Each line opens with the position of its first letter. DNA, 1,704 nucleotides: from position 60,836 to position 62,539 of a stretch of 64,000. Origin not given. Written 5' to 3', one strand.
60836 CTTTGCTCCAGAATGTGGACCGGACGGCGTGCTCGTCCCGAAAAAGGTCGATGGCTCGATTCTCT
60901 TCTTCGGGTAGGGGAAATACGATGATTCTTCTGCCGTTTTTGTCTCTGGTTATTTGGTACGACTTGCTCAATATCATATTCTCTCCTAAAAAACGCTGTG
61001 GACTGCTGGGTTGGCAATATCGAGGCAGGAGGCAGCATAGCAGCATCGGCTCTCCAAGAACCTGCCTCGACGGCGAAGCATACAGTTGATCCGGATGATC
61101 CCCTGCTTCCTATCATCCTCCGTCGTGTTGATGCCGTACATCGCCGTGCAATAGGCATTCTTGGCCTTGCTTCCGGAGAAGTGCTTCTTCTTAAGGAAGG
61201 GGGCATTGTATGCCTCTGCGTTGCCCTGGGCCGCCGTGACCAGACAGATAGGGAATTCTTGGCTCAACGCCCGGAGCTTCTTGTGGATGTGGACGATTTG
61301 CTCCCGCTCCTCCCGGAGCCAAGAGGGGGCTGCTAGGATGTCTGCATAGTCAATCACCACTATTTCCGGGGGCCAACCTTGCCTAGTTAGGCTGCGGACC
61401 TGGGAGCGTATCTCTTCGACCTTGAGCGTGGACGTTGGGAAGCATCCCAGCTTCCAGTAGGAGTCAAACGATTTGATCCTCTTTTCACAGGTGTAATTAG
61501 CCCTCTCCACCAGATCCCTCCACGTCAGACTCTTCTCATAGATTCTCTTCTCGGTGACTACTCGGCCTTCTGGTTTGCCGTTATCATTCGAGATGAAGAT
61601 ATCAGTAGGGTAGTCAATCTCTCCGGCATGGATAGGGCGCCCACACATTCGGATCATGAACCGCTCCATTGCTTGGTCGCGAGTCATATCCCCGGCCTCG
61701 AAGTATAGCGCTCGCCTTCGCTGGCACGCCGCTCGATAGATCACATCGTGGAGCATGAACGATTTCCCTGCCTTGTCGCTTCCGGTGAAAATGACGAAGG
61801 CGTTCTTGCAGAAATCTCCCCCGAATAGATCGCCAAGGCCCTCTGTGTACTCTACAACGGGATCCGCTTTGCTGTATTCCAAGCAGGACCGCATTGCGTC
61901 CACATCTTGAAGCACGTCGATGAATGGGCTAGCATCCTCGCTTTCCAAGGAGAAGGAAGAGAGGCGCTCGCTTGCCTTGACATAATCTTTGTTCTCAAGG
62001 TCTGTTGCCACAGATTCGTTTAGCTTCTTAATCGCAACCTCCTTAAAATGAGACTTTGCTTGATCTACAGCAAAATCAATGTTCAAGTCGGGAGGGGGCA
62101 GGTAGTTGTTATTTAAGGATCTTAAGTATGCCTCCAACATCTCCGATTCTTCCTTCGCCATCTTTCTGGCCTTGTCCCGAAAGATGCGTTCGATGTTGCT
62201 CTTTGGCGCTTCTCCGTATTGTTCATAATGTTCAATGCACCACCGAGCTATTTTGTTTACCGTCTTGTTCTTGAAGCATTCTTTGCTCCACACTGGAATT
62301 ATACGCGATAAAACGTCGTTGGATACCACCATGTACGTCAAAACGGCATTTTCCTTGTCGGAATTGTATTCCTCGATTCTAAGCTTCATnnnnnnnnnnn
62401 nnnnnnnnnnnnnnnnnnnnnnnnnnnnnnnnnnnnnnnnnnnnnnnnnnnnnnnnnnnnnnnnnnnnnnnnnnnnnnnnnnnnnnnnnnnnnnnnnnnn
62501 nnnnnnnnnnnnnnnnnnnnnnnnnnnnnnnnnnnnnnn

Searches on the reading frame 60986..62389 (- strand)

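Call 10: search_protein_families(library=phrogs, proteins=[window:60986-62389:-], max_evalue=0.001)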
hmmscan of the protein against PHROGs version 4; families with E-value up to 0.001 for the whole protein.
window:60986-62389:- (467 aa): 2 families
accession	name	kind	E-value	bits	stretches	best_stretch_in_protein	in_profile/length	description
phrog_19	-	DNA, RNA and nucleotide metabolism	2.1e-32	113.8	1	4-443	155-562/621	DnaB-like replicative helicase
phrog_239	-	DNA, RNA and nucleotide metabolism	2.4e-12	47.6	1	159-442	326-577/801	DNA primase/helicase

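Call 96: search_protein_families(library=pfam, proteins=[window:60986-62389:-], max_evalue=0.01)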
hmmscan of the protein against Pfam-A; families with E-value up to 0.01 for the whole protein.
window:60986-62389:- (467 aa): 1 family
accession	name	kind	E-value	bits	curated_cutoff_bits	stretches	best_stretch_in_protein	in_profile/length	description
PF03796.21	DnaB_C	-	3.7e-10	40.1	27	1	313-390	103-179/255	DnaB-like helicase C terminal domain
